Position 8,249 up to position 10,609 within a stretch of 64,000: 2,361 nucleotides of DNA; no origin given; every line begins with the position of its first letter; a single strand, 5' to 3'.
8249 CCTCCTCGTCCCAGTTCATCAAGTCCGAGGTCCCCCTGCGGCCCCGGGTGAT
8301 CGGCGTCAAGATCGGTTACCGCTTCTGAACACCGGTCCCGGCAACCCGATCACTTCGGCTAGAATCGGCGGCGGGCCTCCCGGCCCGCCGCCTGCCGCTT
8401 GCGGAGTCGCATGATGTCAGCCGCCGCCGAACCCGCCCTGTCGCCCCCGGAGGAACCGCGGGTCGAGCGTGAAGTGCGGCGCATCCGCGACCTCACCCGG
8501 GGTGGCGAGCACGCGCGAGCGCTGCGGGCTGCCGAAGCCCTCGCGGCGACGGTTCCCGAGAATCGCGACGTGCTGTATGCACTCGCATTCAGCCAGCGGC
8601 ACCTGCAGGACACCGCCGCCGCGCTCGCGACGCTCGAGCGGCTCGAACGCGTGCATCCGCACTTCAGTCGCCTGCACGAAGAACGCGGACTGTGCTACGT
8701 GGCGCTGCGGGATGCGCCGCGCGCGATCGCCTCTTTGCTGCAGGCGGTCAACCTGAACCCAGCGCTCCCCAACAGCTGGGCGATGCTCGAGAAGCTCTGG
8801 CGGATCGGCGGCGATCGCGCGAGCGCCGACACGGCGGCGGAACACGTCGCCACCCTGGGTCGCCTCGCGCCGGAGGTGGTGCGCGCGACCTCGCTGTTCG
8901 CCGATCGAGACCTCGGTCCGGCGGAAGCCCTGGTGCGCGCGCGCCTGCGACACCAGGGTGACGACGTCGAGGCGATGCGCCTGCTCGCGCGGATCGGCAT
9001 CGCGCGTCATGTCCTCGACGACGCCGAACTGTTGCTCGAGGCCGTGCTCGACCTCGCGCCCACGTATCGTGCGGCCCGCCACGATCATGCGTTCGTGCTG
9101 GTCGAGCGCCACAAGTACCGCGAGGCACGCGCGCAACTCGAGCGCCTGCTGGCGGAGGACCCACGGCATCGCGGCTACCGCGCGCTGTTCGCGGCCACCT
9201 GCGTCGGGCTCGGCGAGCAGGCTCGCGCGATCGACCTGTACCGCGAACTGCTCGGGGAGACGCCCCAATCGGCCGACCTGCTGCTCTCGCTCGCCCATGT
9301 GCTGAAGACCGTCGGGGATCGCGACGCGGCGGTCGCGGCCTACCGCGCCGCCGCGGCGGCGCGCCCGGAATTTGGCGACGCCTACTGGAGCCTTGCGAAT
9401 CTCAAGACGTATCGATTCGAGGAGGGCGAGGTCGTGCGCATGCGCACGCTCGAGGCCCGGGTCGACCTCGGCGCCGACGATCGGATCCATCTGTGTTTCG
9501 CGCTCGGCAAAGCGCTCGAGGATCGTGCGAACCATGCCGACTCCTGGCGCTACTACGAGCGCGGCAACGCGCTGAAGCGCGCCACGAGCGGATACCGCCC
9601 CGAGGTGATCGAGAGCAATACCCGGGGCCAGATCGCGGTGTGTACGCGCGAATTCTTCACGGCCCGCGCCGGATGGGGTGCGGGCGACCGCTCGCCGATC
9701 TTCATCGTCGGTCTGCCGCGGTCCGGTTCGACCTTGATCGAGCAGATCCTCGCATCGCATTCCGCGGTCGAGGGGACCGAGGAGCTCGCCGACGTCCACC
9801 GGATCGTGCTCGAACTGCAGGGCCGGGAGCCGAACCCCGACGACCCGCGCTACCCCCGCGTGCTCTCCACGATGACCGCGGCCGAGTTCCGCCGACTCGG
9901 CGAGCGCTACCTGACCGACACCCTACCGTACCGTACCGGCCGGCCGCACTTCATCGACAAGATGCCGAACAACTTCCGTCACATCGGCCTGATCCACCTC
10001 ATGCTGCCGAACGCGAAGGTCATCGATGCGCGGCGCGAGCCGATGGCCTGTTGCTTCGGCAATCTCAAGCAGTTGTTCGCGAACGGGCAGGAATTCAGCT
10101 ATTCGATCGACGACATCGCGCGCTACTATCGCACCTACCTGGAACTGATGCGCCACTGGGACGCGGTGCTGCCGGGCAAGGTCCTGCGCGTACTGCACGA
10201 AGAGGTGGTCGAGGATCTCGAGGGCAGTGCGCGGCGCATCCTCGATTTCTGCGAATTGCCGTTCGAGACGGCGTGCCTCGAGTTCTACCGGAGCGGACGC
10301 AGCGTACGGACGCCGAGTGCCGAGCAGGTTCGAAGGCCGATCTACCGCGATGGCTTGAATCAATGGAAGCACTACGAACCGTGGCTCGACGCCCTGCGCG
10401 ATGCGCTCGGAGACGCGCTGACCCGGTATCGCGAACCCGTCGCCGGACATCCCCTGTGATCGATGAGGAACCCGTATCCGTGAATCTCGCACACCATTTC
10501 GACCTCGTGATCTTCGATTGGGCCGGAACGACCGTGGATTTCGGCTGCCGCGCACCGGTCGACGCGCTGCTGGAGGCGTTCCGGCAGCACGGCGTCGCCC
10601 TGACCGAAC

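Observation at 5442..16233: Pho-box-like repeat ahead of a TBDR - sulfotransferase - phnXWSTUV string (possible phosphate-starvation outer-membrane phosphonate uptake route)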

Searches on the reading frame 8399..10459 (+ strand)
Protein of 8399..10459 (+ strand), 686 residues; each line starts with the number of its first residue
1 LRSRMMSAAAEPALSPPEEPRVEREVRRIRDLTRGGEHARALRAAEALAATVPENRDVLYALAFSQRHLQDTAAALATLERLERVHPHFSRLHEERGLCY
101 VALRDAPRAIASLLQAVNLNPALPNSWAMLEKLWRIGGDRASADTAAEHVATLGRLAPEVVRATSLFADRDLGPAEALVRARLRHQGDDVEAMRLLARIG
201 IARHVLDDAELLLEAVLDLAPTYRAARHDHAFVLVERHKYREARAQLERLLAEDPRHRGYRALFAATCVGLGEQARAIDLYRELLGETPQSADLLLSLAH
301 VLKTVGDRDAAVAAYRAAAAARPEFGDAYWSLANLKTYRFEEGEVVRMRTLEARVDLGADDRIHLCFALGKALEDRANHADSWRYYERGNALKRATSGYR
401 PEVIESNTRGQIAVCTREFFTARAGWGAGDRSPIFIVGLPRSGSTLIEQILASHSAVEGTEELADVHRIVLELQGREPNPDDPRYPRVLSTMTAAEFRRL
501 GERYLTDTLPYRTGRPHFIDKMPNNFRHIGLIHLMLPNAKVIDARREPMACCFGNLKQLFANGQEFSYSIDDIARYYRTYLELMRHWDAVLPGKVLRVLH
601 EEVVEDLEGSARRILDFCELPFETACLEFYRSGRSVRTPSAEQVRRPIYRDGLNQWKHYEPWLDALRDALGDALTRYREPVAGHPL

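Call 6: search_protein_families(library=pfam, proteins=[window:8399-10459:+])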
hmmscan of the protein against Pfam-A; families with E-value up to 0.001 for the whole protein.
window:8399-10459:+ (686 aa): 13 families
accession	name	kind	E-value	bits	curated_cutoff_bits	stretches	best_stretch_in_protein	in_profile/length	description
PF13469.12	Sulfotransfer_3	-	5.5e-49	167.8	27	1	433-623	1-215/216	Sulfotransferase family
PF13432.12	TPR_16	-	4.3e-15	56.3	32.7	2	233-292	6-65/65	Tetratricopeptide repeat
PF14559.12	TPR_19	-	1.6e-14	54.4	25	3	206-263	7-64/68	Tetratricopeptide repeat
PF23914.1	TPR_CcmH_CycH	-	8.6e-13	48.9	42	1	179-290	39-153/158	Cytochrome c-type biogenesis protein H TPR domain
PF13428.12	TPR_14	-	6.7e-11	42.2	23.5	0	293-334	2-43/44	Tetratricopeptide repeat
PF13174.12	TPR_6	-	1e-09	38.8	26.3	0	57-87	1-31/33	Tetratricopeptide repeat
PF13181.12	TPR_8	-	1.1e-07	31.9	25.7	0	292-324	1-33/34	Tetratricopeptide repeat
PF13429.12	TPR_15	-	1.6e-07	31.4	26.2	1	208-316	164-272/280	Tetratricopeptide repeat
PF12895.13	ANAPC3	-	4e-07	30.7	27.2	1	204-283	3-81/82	Anaphase-promoting complex, cyclosome, subunit 3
PF00685.33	Sulfotransfer_1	-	8e-07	29.1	22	1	433-627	3-188/255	Sulfotransferase domain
PF07719.23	TPR_2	-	1.5e-06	28.3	27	0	92-122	3-33/34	Tetratricopeptide repeat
PF13414.12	TPR_11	-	4.9e-06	26.6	26.8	0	306-335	8-37/42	TPR repeat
PF13371.12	TPR_9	-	8.1e-05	23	35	1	70-124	9-63/73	Tetratricopeptide repeat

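Call 9: search_protein_families(library=ncbifam, proteins=[window:8399-10459:+])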
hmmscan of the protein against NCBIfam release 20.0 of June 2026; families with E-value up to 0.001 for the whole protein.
window:8399-10459:+ (686 aa): 10 families
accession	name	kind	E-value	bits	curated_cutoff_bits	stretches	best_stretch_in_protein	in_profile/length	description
TIGR02917.1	PEP_TPR_lipo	equivalog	9e-19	66.9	312.2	1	36-336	343-645/899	XrtA/PEP-CTERM system TPR-repeat protein PrsT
NF040959.1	MamA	equivalog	8e-16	58.1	200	1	31-122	46-137/204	magnetosome protein MamA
TIGR02552.1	LcrH_SycD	equivalog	3.1e-10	39.9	104.8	1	213-320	7-114/136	SycD/LcrH family type III secretion system chaperone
TIGR03939.1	PGA_TPR_OMP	equivalog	2.3e-09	36.1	366.65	1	160-263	399-502/800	poly-beta-1,6 N-acetyl-D-glucosamine export porin PgaA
NF052415.1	T3SS_chap_SctY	equivalog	7.8e-09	36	70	1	189-285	5-104/106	type III secretion apparatus assembly chaperone SctY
NF033920.0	C39_PA2778_fam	equivalog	6.3e-08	32.3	150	0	271-334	169-232/255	PA2778 family cysteine peptidase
TIGR02521.1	type_IV_pilW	equivalog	5.2e-07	29.5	154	0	276-328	49-101/234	type IV pilus biogenesis/stability protein PilW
NF052400.1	M48_BAM_BepA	equivalog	0.00022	20.1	570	0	224-317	307-400/483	beta-barrel assembly-enhancing protease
TIGR02795.1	tol_pal_ybgF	equivalog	0.00032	21.3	90.1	0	227-317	5-101/119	tol-pal system protein YbgF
NF008520.0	PRK11447.1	equivalog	0.00073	17.4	858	1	176-321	589-740/1157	cellulose synthase complex outer membrane protein BcsC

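Call 45: search_solved_structures(query=window:8411-10459:+, max_evalue=0.01)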
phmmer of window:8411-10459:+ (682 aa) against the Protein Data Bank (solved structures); distinct sequences matched with E-value up to 0.01: 38.
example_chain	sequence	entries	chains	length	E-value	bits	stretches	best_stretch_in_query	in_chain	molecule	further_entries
7yeh_B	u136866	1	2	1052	2.5e-15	59.3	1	203-330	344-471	UDP-N-acetylglucosamine--peptide N-acetylglucosaminyltransferase 110 kDa subunit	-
7yea_A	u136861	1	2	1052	2.6e-15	59.2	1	191-330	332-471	UDP-N-acetylglucosamine--peptide N-acetylglucosaminyltransferase 110 kDa subunit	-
9qhb_A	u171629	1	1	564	2.9e-15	59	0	242-331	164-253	Engineered tetratricopeptide repeat protein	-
7ntf_A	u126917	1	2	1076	3.3e-15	58.9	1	204-330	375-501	Isoform 1 of UDP-N-acetylglucosamine--peptide N-acetylglucosaminyltransferase 110 kDa subu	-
6eou_A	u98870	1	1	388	2.3e-12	49.5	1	212-333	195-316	UDP-N-acetylglucosamine--peptide N-acetylglucosaminyltransferase 110 kDa subunit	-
1w3b_A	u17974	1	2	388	2.6e-12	49.3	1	212-333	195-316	UDP-N-ACETYLGLUCOSAMINE--PEPTIDE N-ACETYLGLUCOSAMINYLTRANSFERASE 110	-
8bu0_A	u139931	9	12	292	4e-10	42.1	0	268-331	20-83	Consensus tetratricopeptide repeat protein | Crystal structure of an 8-repeat consensus TPR superhelix with Zinc. | Monomer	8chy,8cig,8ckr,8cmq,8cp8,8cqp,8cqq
8w5z_A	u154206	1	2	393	1.1e-09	40.7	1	426-665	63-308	Protein-tyrosine sulfotransferase (Fragment)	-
9qhc_A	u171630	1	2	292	1.7e-08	36.7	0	239-330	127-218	Engineered tetratricopeptide repeat protein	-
5lwv_A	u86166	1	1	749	2.4e-07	32.9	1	184-330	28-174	Host cell factor 1,UDP-N-acetylglucosamine--peptide N-acetylglucosaminyltransferase 110 kD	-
5lvv_A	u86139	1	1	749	2.4e-07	32.9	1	185-330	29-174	UDP-N-acetylglucosamine--peptide N-acetylglucosaminyltransferase 110 kDa subunit,UDP-N-ace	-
6ibo_A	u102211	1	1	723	2.8e-07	32.7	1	189-330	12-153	UDP-N-acetylglucosamine--peptide N-acetylglucosaminyltransferase 110 kDa subunit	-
3pe3_A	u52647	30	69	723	2.8e-07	32.7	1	189-330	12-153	UDP-N-acetylglucosamine--peptide N-acetylglucosaminyltransferase 110 kDa subunit | UDP-N-ACETYLGLUCOSAMINE--PEPTIDE N-ACETYLGLUCOSAMINYL TRANSFERASE 110 KDA SUB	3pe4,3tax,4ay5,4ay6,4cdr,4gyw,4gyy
6q4m_A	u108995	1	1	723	2.8e-07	32.7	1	189-330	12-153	UDP-N-acetylglucosamine--peptide N-acetylglucosaminyltransferase 110 kDa subunit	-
5a01_A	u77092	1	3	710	3e-07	32.6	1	187-331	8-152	O-GLYCOSYLTRANSFERASE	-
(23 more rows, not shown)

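Call 56: find_homologous_proteins(query=window:8411-10459:+, max_evalue=1e-20)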
Query window:8411-10459:+ (682 aa): 8000 proteins with E <= 1e-20 among 8000 candidates; the best 120 are listed.
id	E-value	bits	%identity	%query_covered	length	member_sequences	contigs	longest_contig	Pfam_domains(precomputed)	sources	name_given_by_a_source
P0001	0.0e+0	1528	100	100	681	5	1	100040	PF13469.13,PF23914.2,PF13414.13,PF13428.13,PF00685.34,PF14559.13,PF12895.14,PF13432.13,PF13429.13,PF13181.13,PF07719.24,PF13174.13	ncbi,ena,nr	ncbi:MAG: sulfotransferase [Gammaproteobacteria bacterium]|nr:sulfotransferase [Gammaproteobacteria 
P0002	0.0e+0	1287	86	97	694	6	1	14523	PF13469.13,PF23914.2,PF13414.13,PF13176.13,PF13428.13,PF00685.34,PF14559.13,PF24575.2,PF00515.35,PF13432.13,PF13429.13,PF13181.13,PF07719.24,PF13174.13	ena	-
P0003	0.0e+0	1277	85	98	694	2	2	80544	PF13469.13,PF23914.2,PF13414.13,PF13428.13,PF00685.34,PF14559.13,PF12895.14,PF13432.13,PF13429.13,PF13181.13,PF07719.24,PF13174.13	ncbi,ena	-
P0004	0.0e+0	1268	84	100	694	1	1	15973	PF13469.13,PF23914.2,PF13414.13,PF13176.13,PF13428.13,PF00685.34,PF14559.13,PF13432.13,PF13429.13,PF13181.13,PF07719.24,PF13174.13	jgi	jgi:tetratricopeptide (TPR) repeat protein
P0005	0.0e+0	1247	84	98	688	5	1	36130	PF13469.13,PF23914.2,PF13414.13,PF13428.13,PF00685.34,PF14559.13,PF24575.2,PF12895.14,PF13432.13,PF13429.13,PF13181.13,PF07719.24,PF13174.13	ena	-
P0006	0.0e+0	1244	84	98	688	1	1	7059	PF13469.13,PF23914.2,PF13414.13,PF13176.13,PF13428.13,PF00685.34,PF14559.13,PF24575.2,PF12895.14,PF13432.13,PF13429.13,PF13181.13,PF07719.24,PF13174.13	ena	-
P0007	0.0e+0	1241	83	98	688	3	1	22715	PF13469.13,PF23914.2,PF13414.13,PF13428.13,PF00685.34,PF14559.13,PF24575.2,PF12895.14,PF13432.13,PF13429.13,PF13181.13,PF07719.24,PF13174.13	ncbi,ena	-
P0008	0.0e+0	1240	83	98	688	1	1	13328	PF13469.13,PF23914.2,PF13414.13,PF13428.13,PF00685.34,PF14559.13,PF24575.2,PF13432.13,PF13429.13,PF13181.13,PF07719.24,PF13174.13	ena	-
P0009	0.0e+0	1046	70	99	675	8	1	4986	PF13469.13,PF23914.2,PF13414.13,PF13176.13,PF13428.13,PF00685.34,PF14559.13,PF13371.13,PF12895.14,PF21033.5,PF13432.13,PF13429.13,PF13181.13,PF07719.24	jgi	jgi:tetratricopeptide (TPR) repeat protein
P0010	0.0e+0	1042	69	99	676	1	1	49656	PF13469.13,PF23914.2,PF13414.13,PF13176.13,PF13428.13,PF00685.34,PF14559.13,PF12895.14,PF13432.13,PF13429.13,PF13181.13,PF07719.24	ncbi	-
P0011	0.0e+0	1040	70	99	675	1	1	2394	PF13469.13,PF23914.2,PF13428.13,PF00685.34,PF14559.13,PF13371.13,PF12895.14,PF13432.13,PF13429.13,PF13181.13,PF07719.24,PF13174.13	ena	-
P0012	0.0e+0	1039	70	99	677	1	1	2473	PF13469.13,PF23914.2,PF13414.13,PF13176.13,PF13428.13,PF00685.34,PF14559.13,PF13371.13,PF12895.14,PF13432.13,PF13429.13,PF13181.13,PF07719.24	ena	-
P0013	0.0e+0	1038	69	99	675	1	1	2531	PF14559.13,PF13469.13,PF23914.2,PF13371.13,PF12895.14,PF13432.13,PF13428.13,PF13429.13,PF13181.13,PF00685.34,PF07719.24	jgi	jgi:tetratricopeptide (TPR) repeat protein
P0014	0.0e+0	1038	68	99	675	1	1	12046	PF13469.13,PF23914.2,PF13414.13,PF13176.13,PF13428.13,PF00685.34,PF14559.13,PF13371.13,PF00515.35,PF12895.14,PF13432.13,PF13429.13,PF13181.13,PF07719.24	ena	-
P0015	0.0e+0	1038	69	99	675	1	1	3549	PF13469.13,PF23914.2,PF13414.13,PF13428.13,PF00685.34,PF14559.13,PF13371.13,PF12895.14,PF13432.13,PF13429.13,PF13181.13,PF07719.24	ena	-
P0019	0.0e+0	1036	69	99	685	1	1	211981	PF13431.13,PF13469.13,PF23914.2,PF13414.13,PF13176.13,PF13428.13,PF00685.34,PF14559.13,PF24575.2,PF12895.14,PF21033.5,PF13432.13,PF13429.13,PF13181.13,PF07719.24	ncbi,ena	-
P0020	0.0e+0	1035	68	99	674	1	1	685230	PF13469.13,PF23914.2,PF13414.13,PF13176.13,PF13428.13,PF00685.34,PF14559.13,PF24575.2,PF13371.13,PF00515.35,PF12895.14,PF21033.5,PF13432.13,PF13429.13,PF13181.13,PF07719.24,PF13174.13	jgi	jgi:tetratricopeptide (TPR) repeat protein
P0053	0.0e+0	1016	69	99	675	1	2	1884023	PF03704.24,PF13469.13,PF23914.2,PF13414.13,PF13176.13,PF13428.13,PF00685.34,PF14559.13,PF13371.13,PF00515.35,PF12895.14,PF21033.5,PF13432.13,PF13429.13,PF13181.13,PF07719.24,PF13174.13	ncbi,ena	-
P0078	1.7e-297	1007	67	98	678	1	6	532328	PF13431.13,PF13469.13,PF23914.2,PF13414.13,PF13176.13,PF13428.13,PF00685.34,PF14559.13,PF24575.2,PF13371.13,PF00515.35,PF12895.14,PF13432.13,PF13429.13,PF13181.13,PF07719.24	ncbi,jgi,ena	jgi:tetratricopeptide (TPR) repeat protein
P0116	6.2e-294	995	68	96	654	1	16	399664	PF13431.13,PF13469.13,PF23914.2,PF13414.13,PF13176.13,PF13428.13,PF00685.34,PF14559.13,PF00515.35,PF12895.14,PF21033.5,PF13432.13,PF13429.13,PF13181.13,PF07719.24,PF13174.13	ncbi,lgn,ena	ncbi:MAG: tetratricopeptide repeat-containing sulfotransferase family protein [Steroidobacteraceae b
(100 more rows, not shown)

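Call 57: find_encoding_contigs(protein=P0003, flank=10000, max_places=2)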
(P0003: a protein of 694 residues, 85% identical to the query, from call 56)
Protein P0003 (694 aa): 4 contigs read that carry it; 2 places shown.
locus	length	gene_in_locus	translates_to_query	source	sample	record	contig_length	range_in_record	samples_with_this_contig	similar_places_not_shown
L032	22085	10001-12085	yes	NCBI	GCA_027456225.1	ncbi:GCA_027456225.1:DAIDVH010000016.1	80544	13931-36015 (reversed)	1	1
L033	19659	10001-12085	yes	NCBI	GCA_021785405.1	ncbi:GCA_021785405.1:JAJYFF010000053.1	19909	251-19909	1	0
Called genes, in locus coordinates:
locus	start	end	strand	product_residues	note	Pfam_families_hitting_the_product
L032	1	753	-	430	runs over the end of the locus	PF00149:Metallophos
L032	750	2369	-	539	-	PF00324:AA_permease, PF13520:AA_permease_2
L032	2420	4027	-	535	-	-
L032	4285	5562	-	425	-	PF07690:MFS_1, PF12832:MFS_1_like (faint), PF07690:MFS_1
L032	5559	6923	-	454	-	PF01946:Thi4 (weak), PF00890:FAD_binding_2 (weak), PF01494:FAD_binding_3 (faint), PF07992:Pyr_redox_2 (weak), PF12831:FAD_oxidored, PF13450:NAD_binding_8 (weak)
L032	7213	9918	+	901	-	PF07715:Plug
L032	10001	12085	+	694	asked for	PF13428:TPR_14 (faint), PF07719:TPR_2 (faint), PF13432:TPR_16 (weak), PF23914:TPR_CcmH_CycH (weak), PF13429:TPR_15, PF14559:TPR_19 (weak), PF00685:Sulfotransfer_1, PF13469:Sulfotransfer_3, +4 more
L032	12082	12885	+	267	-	PF00702:Hydrolase, PF13419:HAD_2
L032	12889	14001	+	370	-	PF00266:Aminotran_5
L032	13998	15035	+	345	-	PF13531:SBP_bac_11, PF01547:SBP_bac_1, PF13416:SBP_bac_8, PF13343:SBP_bac_6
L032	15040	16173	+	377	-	PF00005:ABC_tran, PF13304:AAA_21 (faint), PF08402:TOBE_2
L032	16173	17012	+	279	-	PF00528:BPD_transp_1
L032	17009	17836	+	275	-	PF00528:BPD_transp_1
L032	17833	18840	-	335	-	-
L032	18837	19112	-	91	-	PF02583:Trns_repr_metal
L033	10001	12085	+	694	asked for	PF13428:TPR_14 (faint), PF07719:TPR_2 (faint), PF13432:TPR_16 (weak), PF23914:TPR_CcmH_CycH (weak), PF13429:TPR_15, PF14559:TPR_19 (weak), PF00685:Sulfotransfer_1, PF13469:Sulfotransfer_3, +4 more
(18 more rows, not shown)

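Call 58: find_encoding_contigs(protein=P0005, flank=10000, max_places=2)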
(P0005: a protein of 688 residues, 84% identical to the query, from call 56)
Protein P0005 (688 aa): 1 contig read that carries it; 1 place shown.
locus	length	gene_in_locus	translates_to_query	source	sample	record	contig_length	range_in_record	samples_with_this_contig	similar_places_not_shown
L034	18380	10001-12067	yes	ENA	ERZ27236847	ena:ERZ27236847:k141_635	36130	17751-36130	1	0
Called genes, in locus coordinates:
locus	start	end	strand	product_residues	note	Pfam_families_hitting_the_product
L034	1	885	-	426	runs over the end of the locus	PF00149:Metallophos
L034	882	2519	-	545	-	PF00324:AA_permease, PF13520:AA_permease_2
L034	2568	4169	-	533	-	-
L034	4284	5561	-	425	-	PF07690:MFS_1, PF12832:MFS_1_like (faint), PF07690:MFS_1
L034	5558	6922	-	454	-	PF01946:Thi4 (weak), PF00890:FAD_binding_2 (weak), PF01494:FAD_binding_3 (faint), PF07992:Pyr_redox_2 (weak), PF12831:FAD_oxidored, PF13450:NAD_binding_8 (weak)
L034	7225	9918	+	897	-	PF07715:Plug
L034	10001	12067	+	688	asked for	PF13428:TPR_14 (faint), PF23914:TPR_CcmH_CycH (faint), PF07719:TPR_2 (faint), PF13429:TPR_15 (weak), PF13432:TPR_16 (weak), PF14559:TPR_19 (weak), PF00685:Sulfotransfer_1, PF13469:Sulfotransfer_3, +5 more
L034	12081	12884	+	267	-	PF00702:Hydrolase, PF13419:HAD_2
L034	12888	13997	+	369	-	PF00266:Aminotran_5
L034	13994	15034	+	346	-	PF13531:SBP_bac_11, PF01547:SBP_bac_1, PF13416:SBP_bac_8, PF13343:SBP_bac_6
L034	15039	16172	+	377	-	PF00005:ABC_tran, PF02463:SMC_N (faint), PF13191:AAA_16 (weak), PF13304:AAA_21 (faint), PF08402:TOBE_2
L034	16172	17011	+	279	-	PF00528:BPD_transp_1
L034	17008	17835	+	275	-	PF00528:BPD_transp_1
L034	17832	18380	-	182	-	?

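Call 59: find_encoding_contigs(protein=P0053, flank=10000, max_places=2)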
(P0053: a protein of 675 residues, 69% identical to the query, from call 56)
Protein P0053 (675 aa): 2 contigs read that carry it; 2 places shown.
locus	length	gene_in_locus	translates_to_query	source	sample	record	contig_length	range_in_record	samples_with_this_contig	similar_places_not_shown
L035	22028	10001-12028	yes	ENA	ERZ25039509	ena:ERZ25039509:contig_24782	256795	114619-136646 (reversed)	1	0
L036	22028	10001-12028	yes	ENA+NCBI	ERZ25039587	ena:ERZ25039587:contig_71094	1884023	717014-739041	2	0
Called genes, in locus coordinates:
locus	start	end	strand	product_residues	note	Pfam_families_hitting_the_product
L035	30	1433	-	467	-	PF04389:Peptidase_M28 (weak), PF01546:Peptidase_M20, PF07687:M20_dimer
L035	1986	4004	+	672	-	PF07719:TPR_2 (faint), PF13428:TPR_14 (faint), PF13432:TPR_16 (faint), PF13431:TPR_17 (faint), PF23914:TPR_CcmH_CycH (weak), PF14559:TPR_19 (weak), PF00685:Sulfotransfer_1, PF13469:Sulfotransfer_3, +3 more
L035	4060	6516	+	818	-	PF07715:Plug, PF00593:TonB_dep_Rec_b-barrel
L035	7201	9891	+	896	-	PF07715:Plug, PF00593:TonB_dep_Rec_b-barrel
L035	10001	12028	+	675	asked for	PF03704:BTAD (faint), PF13428:TPR_14 (faint), PF14559:TPR_19 (weak), PF23914:TPR_CcmH_CycH (weak), PF13429:TPR_15 (weak), PF12895:ANAPC3 (weak), PF00685:Sulfotransfer_1, PF13469:Sulfotransfer_3, +9 more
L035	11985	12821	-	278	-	PF00702:Hydrolase, PF12710:HAD, PF13419:HAD_2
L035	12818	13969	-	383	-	PF00890:FAD_binding_2 (weak), PF01266:DAO, PF13450:NAD_binding_8 (weak)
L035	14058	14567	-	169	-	PF13378:MR_MLE_C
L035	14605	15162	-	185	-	PF02746:MR_MLE_N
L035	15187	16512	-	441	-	PF07690:MFS_1, PF12832:MFS_1_like (weak)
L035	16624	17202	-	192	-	PF01966:HD (faint)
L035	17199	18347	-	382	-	PF06155:GBBH-like_N (weak), PF02668:TauD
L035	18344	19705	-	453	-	PF07690:MFS_1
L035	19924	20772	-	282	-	PF00459:Inositol_P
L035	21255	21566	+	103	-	-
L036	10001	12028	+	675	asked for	PF03704:BTAD (faint), PF13428:TPR_14 (faint), PF14559:TPR_19 (weak), PF23914:TPR_CcmH_CycH (weak), PF13429:TPR_15 (weak), PF12895:ANAPC3 (weak), PF00685:Sulfotransfer_1, PF13469:Sulfotransfer_3, +9 more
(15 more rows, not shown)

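Call 60: find_encoding_contigs(protein=P0020, flank=10000, max_places=1)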
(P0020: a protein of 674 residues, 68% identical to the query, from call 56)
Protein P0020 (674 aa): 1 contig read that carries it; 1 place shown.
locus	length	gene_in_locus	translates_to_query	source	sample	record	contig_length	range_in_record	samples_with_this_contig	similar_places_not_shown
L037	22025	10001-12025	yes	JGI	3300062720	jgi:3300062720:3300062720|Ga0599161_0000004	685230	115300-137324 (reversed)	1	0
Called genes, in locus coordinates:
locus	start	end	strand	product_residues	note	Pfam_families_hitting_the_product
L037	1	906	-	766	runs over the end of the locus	PF00486:Trans_reg_C, PF07719:TPR_2 (faint), PF13428:TPR_14 (faint), PF14559:TPR_19 (faint)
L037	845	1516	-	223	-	-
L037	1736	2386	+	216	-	PF01323:DSBA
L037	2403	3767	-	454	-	PF01946:Thi4 (weak), PF00890:FAD_binding_2 (weak), PF01494:FAD_binding_3 (faint), PF07992:Pyr_redox_2 (weak), PF12831:FAD_oxidored, PF13450:NAD_binding_8 (weak)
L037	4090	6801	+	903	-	PF07715:Plug, PF00593:TonB_dep_Rec_b-barrel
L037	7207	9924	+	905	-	PF07715:Plug, PF00593:TonB_dep_Rec_b-barrel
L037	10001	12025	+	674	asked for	PF23914:TPR_CcmH_CycH, PF13429:TPR_15, PF12895:ANAPC3 (weak), PF14559:TPR_19 (weak), PF13432:TPR_16 (weak), PF14559:TPR_19 (weak), PF00685:Sulfotransfer_1, PF13469:Sulfotransfer_3, +10 more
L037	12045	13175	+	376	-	PF00890:FAD_binding_2, PF01266:DAO, PF13450:NAD_binding_8 (weak)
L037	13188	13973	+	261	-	PF00702:Hydrolase, PF13419:HAD_2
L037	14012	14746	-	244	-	PF00106:adh_short, PF01370:Epimerase, PF08659:KR, PF13460:NAD_binding_10 (weak), PF13561:adh_short_C2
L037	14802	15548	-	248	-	PF00227:Proteasome (faint)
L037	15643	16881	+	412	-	PF05170:AsmA, PF05359:DUF748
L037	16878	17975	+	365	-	PF00730:HhH-GPD, PF00633:HHH (weak), PF14815:NUDIX_4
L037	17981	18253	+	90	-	PF04362:Iron_traffic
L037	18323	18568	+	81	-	-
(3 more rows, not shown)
